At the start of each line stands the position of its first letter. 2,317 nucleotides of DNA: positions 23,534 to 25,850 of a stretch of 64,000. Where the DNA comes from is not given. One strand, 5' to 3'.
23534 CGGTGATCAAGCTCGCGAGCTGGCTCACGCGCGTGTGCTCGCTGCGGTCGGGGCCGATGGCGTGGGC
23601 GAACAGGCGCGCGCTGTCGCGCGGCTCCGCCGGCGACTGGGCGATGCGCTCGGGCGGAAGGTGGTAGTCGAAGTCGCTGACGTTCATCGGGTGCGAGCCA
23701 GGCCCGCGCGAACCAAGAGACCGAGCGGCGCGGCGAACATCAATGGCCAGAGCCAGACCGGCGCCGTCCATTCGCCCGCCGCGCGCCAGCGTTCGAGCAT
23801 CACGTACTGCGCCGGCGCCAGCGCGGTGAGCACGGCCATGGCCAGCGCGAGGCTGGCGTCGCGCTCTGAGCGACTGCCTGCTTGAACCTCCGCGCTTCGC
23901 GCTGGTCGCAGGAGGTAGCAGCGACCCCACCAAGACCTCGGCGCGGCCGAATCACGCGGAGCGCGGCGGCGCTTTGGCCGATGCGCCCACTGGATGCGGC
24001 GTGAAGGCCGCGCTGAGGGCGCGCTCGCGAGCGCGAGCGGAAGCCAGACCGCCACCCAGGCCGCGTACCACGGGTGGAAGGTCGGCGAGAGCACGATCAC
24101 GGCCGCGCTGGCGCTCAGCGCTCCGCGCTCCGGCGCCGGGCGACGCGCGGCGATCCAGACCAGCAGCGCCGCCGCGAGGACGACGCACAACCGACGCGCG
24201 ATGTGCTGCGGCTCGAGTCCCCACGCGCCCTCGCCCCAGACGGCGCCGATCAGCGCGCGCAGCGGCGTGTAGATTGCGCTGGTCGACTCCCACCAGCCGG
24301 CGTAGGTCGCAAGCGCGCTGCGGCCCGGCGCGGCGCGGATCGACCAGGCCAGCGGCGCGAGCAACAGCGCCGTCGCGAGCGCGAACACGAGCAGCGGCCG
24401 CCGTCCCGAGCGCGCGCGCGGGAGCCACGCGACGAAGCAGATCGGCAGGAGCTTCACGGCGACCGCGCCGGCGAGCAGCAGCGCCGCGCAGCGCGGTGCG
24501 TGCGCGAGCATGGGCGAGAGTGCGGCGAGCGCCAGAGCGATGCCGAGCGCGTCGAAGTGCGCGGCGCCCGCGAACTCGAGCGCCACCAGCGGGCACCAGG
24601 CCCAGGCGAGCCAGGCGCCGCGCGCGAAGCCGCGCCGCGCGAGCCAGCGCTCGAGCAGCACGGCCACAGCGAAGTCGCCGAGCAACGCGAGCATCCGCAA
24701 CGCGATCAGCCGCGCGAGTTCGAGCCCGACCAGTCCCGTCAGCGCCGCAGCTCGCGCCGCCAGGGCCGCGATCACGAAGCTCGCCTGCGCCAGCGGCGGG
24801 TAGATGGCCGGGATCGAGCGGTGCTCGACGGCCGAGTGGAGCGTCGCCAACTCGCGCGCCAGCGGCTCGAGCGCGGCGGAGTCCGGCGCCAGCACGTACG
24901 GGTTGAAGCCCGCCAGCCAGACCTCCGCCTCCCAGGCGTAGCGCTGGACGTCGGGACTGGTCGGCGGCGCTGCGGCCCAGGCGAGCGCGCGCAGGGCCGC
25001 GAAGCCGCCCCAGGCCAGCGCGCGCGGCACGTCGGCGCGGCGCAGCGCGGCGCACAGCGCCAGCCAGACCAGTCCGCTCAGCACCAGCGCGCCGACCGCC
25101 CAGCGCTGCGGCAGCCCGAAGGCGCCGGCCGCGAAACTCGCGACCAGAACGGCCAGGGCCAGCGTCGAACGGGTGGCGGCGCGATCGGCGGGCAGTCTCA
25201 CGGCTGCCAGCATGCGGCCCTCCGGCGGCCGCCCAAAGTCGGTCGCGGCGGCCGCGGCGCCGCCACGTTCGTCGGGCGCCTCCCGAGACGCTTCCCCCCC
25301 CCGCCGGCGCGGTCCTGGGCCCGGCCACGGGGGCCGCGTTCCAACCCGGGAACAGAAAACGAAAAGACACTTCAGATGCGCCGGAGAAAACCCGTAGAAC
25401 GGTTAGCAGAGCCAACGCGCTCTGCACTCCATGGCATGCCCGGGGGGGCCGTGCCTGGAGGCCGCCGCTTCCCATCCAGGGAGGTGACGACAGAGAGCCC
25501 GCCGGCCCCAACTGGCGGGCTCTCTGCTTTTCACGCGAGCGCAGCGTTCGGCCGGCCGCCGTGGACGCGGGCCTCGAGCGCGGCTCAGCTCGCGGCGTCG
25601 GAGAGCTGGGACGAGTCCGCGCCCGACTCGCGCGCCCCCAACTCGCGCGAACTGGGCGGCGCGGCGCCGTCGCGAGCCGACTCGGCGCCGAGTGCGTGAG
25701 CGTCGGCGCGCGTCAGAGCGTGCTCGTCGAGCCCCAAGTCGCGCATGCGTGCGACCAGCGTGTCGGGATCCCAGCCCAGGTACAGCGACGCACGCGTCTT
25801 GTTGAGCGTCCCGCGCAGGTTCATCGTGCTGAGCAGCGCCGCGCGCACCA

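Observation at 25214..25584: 370-bp intergenic region with a strong orphan plus-strand terminator: candidate sRNA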

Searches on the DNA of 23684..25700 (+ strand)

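Call 5: search_rna_families(source=window, start=25100, end=25700, threshold=evalue, max_evalue=10, show_alignments=3)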
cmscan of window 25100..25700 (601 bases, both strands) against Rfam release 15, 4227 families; matches with E-value up to 10: 7.
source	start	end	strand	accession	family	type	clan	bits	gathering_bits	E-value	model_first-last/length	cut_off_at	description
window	25488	25583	-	RF02235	asX1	Gene; sRNA;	-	23.7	70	0.25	1-115/115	no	Xanthomonadaceae sRNA asX1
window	25476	25540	+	RF00714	MIR535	Gene; miRNA;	-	23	64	0.037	1-95/95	no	MIR535 microRNA precursor family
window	25478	25542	-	RF00714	MIR535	Gene; miRNA;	-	19.4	64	0.34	1-95/95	no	MIR535 microRNA precursor family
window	25482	25540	-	RF00236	ctRNA_pGA1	Gene; antisense;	-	18.2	45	0.47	1-79/79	no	ctRNA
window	25451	25527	+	RF02344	ar14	Gene; sRNA;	-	14.5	58.8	2.7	1-123/123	no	Alphaproteobacterial ar14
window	25469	25536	+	RF00236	ctRNA_pGA1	Gene; antisense;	-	14.5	45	4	1-79/79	no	ctRNA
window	25473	25525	+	RF02867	ncS011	Gene; sRNA;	-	10.4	48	3.9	154-204/207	no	Burkholderia sRNA 11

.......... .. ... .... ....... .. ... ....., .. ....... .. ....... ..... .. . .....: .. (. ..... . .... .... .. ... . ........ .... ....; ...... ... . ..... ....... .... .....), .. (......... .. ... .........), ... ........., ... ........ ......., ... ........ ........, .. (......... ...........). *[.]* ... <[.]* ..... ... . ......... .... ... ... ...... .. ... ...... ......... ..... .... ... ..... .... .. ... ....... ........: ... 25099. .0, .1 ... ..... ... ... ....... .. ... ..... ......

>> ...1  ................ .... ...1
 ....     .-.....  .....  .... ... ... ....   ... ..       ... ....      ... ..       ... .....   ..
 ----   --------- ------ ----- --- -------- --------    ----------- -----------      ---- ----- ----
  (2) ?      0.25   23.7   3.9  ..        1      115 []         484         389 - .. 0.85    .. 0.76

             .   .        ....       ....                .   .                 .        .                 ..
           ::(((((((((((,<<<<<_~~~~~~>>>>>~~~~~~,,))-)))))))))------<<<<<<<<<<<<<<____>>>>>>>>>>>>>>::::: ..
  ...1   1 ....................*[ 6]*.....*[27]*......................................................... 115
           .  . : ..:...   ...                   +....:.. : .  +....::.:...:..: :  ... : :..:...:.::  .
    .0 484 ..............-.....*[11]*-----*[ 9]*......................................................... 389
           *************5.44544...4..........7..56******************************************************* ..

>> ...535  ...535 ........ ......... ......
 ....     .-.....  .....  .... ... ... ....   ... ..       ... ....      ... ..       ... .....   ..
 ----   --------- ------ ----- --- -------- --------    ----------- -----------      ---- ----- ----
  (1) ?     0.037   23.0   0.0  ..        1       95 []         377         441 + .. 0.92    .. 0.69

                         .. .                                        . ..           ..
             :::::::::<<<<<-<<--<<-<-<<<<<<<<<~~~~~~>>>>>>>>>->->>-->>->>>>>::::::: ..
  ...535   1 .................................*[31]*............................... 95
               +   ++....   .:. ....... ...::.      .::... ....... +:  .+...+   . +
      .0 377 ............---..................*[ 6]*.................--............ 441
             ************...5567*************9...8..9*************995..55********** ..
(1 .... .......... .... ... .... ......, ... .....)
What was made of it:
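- Closest known: Nearest Rfam scores: asX1. Different: Scores are 23.7, 18.2 and 14.5 bits, against gathering scores of 70, 45 and 58.8, with E-values of 0.25-4 in a 600-nt search (call 5).
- Only sub-threshold noise appears around the hairpin (call 5).
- Tried and rejected: A permissive scan of 25100-25700 (call 5) gave only sub-threshold hits on the hairpin.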

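Call 47: build_rna_model(alignment_id=A2)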
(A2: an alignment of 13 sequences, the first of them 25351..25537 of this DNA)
Model R1 built from alignment A2 (13 sequences, 196 columns); structure: RNAalifold consensus.
model positions 187; base pairs 31; branch points 3; effective number of sequences 3.39; information 0.59 bits per position. Calibrated on 0.2 Mb of random sequence (short: E-values are rough).
structure used (alignment columns):
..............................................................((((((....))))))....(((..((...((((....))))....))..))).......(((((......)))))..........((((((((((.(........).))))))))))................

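Call 48: search_with_rna_model(model_id=R1, sources=[window, L003, L004, L005, L006, L007, L008, L009, L010, L011, L012, L013, L014, L015, L016, L017], max_evalue=1, make_alignment=true)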
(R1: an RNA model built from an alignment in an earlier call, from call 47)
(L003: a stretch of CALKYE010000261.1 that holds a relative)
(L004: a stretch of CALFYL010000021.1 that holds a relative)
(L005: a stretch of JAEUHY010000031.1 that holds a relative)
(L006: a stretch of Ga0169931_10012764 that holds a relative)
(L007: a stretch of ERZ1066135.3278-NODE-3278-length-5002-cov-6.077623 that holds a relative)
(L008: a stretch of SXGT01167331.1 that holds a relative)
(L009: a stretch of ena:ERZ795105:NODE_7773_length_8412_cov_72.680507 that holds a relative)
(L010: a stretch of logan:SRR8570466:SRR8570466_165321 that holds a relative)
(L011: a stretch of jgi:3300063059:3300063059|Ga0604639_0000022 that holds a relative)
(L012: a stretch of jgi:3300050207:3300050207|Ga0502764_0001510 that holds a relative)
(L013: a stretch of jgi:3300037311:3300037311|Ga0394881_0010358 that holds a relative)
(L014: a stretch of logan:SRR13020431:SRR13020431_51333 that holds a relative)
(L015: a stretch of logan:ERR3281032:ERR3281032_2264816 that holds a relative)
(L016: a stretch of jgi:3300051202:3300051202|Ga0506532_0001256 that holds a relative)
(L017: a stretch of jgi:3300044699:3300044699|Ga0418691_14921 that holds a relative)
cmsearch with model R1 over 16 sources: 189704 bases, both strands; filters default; matches with E-value up to 1: 22.
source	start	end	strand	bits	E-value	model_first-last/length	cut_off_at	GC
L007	1933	2118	-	184.4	5.8e-46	1-187/187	no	0.68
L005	5469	5654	-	183.4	1.1e-45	1-187/187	no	0.66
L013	7275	7460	-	182.4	1.8e-45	1-187/187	no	0.68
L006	3645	3830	-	181.2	3.8e-45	1-187/187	no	0.63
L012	6897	7082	-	168.2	8.8e-42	1-187/187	no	0.69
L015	4037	4221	-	162.7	2.3e-40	1-187/187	no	0.69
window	25350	25537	+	155.1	2.1e-38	1-187/187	no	0.64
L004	1302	1488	-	151.2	2.1e-37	1-187/187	no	0.63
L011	6963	7150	-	145.8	5.4e-36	1-187/187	no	0.64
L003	94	278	-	140.2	1.5e-34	1-187/187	no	0.66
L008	12871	13051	+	125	1.2e-30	1-187/187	no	0.59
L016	3886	4067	-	119.2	3.9e-29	1-187/187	no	0.66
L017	6796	6976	-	113.8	9.7e-28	1-187/187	no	0.66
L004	1287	1345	+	27.2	2.3e-05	115-174/187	no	0.66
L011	6970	7006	+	25.6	5.6e-05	137-174/187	no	0.68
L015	4041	4081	+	24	0.00015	134-174/187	no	0.76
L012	6900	6941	+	22.8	0.00031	134-174/187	no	0.79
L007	1946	1977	+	21.5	0.00067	143-174/187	no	0.91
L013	7288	7319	+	21.5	0.00067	143-174/187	no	0.91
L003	105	138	+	17.5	0.0074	141-174/187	no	0.82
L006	3658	3689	+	17.2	0.0087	143-174/187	no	0.88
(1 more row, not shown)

Alignment A4: 22 matches aligned to the model, 192 columns, each read 5' to 3' on its own strand. Consensus structure (alignment columns), stored with it:
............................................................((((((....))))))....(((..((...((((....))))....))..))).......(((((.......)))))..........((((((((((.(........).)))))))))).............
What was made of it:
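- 25383..25531 (+): Predicted small RNA of about 149 nt. If transcription starts upstream of the 25366-25382 hairpin, the 5' end could be as early as about 25354, giving about 178 nt. The covariance model hit spans 25350-25537 (+) at 155 bits, E 2e-38 (call 48).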

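Call 49: search_with_rna_model(model_id=R1, sources=[window, L003, L004, L005, L006, L007, L008, L011, L012, L013, L015, L016, L017], max_evalue=1e-20, make_alignment=true)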
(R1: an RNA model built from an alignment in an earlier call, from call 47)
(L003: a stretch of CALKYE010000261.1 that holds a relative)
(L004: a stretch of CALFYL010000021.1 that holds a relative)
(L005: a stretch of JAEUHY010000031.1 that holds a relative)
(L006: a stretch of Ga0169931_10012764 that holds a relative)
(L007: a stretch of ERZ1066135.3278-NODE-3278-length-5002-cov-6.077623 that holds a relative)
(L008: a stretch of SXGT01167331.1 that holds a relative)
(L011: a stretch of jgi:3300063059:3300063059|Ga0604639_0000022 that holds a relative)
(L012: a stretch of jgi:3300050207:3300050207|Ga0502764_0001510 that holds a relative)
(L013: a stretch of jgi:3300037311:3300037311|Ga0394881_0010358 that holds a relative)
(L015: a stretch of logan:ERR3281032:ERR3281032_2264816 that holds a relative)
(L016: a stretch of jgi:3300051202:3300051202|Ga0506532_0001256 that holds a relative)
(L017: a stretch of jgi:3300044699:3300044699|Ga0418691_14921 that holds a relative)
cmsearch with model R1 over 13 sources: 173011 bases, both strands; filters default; matches with E-value up to 1e-20: 13.
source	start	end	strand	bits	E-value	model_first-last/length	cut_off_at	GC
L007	1933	2118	-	184.4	5.3e-46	1-187/187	no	0.68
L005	5469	5654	-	183.4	9.6e-46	1-187/187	no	0.66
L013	7275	7460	-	182.4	1.7e-45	1-187/187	no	0.68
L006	3645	3830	-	181.2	3.5e-45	1-187/187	no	0.63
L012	6897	7082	-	168.2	8e-42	1-187/187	no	0.69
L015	4037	4221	-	162.7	2.1e-40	1-187/187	no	0.69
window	25350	25537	+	155.1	2e-38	1-187/187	no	0.64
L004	1302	1488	-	151.2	2e-37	1-187/187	no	0.63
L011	6963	7150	-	145.8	4.9e-36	1-187/187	no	0.64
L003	94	278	-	140.2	1.4e-34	1-187/187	no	0.66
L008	12871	13051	+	125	1.1e-30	1-187/187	no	0.59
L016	3886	4067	-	119.2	3.6e-29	1-187/187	no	0.66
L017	6796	6976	-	113.8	8.8e-28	1-187/187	no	0.66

Alignment A5: 13 matches aligned to the model, 192 columns, each read 5' to 3' on its own strand. Consensus structure (alignment columns), stored with it:
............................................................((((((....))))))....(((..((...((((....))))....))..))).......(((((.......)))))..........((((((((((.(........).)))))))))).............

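Call 65: search_with_rna_model(model_id=R1, sources=[L018, L019, L020, L010, L009, L014], max_evalue=1, filters=off, show_alignments=3)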
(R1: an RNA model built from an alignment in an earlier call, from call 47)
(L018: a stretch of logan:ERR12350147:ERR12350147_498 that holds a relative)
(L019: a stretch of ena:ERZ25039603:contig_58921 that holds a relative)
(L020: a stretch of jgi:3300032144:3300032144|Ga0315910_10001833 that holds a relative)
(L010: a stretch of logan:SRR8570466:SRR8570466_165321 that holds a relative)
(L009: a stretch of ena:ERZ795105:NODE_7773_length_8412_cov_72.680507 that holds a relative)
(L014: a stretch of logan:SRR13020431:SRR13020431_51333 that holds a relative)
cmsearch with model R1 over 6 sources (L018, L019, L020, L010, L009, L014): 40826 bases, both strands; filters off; matches with E-value up to 1: 9.
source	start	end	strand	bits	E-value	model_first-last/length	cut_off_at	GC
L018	3851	4055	-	41.4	1e-09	1-187/187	no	0.59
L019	5739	5925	-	35.6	3.2e-08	1-187/187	no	0.66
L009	4312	4361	+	9.8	0.15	59-111/187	no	0.76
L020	3155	3220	-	9.2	0.22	112-174/187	no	0.77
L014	1019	1048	+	8.8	0.27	142-174/187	no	0.7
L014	1020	1048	-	8.2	0.38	143-174/187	no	0.72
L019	8440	8463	+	6.8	0.88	147-170/187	no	0.83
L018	3928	3943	+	6.7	0.92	118-133/187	no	0.62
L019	3341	3369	-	6.6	1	80-110/187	no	0.79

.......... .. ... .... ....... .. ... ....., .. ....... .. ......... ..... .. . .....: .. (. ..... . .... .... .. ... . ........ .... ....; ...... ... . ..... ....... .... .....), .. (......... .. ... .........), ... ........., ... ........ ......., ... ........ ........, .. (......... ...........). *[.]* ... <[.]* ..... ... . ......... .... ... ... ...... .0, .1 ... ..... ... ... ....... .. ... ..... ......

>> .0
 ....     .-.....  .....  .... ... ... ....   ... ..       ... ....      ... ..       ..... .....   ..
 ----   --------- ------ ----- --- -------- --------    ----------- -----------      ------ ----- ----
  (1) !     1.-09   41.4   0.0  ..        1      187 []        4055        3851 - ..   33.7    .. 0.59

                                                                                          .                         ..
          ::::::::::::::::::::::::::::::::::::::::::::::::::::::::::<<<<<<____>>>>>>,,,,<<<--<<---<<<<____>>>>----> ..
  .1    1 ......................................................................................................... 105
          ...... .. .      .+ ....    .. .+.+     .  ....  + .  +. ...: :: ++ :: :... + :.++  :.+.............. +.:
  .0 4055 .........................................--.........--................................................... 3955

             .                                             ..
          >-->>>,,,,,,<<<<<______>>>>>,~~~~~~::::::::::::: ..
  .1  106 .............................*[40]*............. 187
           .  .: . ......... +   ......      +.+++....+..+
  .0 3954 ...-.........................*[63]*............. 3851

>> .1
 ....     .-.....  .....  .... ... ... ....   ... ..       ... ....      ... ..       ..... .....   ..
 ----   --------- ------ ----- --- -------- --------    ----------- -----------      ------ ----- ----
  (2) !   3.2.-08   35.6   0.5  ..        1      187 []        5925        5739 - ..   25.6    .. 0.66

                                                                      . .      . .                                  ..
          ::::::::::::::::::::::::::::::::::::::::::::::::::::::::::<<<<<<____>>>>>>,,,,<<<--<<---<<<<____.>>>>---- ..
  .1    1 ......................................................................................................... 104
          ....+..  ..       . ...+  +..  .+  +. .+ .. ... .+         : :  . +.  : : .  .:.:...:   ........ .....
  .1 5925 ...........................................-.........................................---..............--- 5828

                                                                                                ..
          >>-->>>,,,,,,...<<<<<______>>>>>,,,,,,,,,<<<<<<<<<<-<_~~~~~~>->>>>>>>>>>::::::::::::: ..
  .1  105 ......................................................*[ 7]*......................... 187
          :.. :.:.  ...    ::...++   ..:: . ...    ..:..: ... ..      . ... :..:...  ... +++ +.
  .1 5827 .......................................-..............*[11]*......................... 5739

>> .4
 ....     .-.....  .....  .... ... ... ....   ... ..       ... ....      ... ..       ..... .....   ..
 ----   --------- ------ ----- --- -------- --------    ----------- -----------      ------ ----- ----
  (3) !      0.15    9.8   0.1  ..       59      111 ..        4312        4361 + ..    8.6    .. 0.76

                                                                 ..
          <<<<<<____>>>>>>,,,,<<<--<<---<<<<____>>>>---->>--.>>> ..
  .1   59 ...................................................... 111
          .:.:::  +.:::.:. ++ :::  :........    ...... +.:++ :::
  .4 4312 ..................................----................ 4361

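Call 68: search_with_rna_model(model_id=R1, sources=[window, L003, L004, L005, L006, L007, L008, L011, L012, L013, L015, L016, L017, L018, L019], max_evalue=0.000001, make_alignment=true)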
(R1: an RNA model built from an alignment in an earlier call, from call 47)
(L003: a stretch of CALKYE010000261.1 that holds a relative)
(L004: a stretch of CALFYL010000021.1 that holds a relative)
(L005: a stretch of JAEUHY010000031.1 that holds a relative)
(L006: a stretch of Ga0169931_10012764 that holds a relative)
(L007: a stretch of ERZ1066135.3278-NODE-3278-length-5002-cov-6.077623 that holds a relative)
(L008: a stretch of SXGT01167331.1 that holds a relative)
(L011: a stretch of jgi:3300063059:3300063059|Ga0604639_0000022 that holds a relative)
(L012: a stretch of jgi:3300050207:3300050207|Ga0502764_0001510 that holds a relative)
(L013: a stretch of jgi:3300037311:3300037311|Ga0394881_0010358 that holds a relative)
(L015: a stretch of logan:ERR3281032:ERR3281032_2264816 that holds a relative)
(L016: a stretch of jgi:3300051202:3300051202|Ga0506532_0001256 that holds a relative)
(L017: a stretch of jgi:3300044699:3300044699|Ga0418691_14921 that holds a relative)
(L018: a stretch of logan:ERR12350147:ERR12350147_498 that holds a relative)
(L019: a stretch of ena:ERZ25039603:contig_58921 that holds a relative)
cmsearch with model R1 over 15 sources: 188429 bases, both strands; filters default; matches with E-value up to 0.000001: 15.
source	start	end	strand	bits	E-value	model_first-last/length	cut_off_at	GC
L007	1933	2118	-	184.4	5.8e-46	1-187/187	no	0.68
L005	5469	5654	-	183.4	1e-45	1-187/187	no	0.66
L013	7275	7460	-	182.4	1.8e-45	1-187/187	no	0.68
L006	3645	3830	-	181.2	3.8e-45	1-187/187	no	0.63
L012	6897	7082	-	168.2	8.7e-42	1-187/187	no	0.69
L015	4037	4221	-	162.7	2.2e-40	1-187/187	no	0.69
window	25350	25537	+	155.1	2.1e-38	1-187/187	no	0.64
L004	1302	1488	-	151.2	2.1e-37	1-187/187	no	0.63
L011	6963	7150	-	145.8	5.3e-36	1-187/187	no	0.64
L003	94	278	-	140.2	1.5e-34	1-187/187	no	0.66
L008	12871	13051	+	125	1.2e-30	1-187/187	no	0.59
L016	3886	4067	-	119.2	3.9e-29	1-187/187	no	0.66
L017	6796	6976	-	113.8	9.6e-28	1-187/187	no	0.66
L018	3846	4055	-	43.4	1.4e-09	1-187/187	no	0.59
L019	5739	5925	-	35.7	1.5e-07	1-187/187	no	0.66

Alignment A6: 15 matches aligned to the model, 253 columns, each read 5' to 3' on its own strand. Consensus structure (alignment columns), stored with it:
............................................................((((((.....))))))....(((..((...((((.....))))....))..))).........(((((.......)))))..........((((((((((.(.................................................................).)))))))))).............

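Call 72: search_rna_families(sources=[L003, L004, L005, L006, L007, L008, L011, L012, L013, L015, L016, L017, L018, L019], threshold=gathering)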
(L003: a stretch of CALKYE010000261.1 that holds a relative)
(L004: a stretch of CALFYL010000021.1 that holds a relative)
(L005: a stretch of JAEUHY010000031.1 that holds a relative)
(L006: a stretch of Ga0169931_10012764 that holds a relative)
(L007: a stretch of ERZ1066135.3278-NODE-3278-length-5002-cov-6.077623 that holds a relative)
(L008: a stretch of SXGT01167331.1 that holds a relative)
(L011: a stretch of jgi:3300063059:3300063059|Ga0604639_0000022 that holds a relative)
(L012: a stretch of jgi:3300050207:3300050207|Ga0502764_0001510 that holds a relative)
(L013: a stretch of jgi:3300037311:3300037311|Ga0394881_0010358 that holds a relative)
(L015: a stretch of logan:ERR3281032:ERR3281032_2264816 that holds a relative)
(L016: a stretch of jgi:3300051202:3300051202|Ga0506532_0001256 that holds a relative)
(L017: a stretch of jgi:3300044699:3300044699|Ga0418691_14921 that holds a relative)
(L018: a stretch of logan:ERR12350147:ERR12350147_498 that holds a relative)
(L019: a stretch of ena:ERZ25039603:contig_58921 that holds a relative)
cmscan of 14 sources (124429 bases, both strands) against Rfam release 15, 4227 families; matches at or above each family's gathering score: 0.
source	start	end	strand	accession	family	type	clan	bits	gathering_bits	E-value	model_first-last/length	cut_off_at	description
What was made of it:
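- Closest known: C-rich-loop sRNAs. Different: No Rfam match was found (calls 5, 72).
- No Rfam 6C-like match was found (calls 5, 72).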
